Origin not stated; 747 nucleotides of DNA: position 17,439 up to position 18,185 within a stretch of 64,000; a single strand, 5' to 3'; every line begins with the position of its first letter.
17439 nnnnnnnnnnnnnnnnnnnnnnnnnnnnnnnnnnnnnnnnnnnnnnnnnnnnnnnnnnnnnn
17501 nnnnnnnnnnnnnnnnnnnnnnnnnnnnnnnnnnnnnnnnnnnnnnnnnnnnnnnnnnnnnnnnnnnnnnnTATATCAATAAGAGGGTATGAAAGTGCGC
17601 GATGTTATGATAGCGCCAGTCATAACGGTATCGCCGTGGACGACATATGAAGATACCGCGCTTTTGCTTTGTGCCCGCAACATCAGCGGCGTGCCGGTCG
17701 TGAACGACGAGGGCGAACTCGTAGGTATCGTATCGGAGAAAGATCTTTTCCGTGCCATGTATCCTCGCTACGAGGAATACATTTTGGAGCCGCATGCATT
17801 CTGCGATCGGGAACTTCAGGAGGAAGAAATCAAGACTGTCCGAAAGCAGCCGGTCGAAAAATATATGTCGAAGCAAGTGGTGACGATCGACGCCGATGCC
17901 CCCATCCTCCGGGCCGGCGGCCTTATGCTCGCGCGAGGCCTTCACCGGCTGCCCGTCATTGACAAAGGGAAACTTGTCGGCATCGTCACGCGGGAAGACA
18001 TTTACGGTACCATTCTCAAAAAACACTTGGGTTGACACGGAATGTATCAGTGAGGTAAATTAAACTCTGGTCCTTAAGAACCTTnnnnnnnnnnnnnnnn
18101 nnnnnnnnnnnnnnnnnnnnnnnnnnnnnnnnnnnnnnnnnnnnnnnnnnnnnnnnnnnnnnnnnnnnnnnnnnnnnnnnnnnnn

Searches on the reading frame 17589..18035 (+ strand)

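Call 61: search_protein_families(library=pfam, proteins=[window:17589-18035:+], max_evalue=0.001)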
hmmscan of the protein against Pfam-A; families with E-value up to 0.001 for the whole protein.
window:17589-18035:+ (148 aa): 1 family
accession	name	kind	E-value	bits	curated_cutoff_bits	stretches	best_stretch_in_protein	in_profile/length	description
PF00571.33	CBS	-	1.5e-29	102.5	24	2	89-140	1-53/57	CBS domain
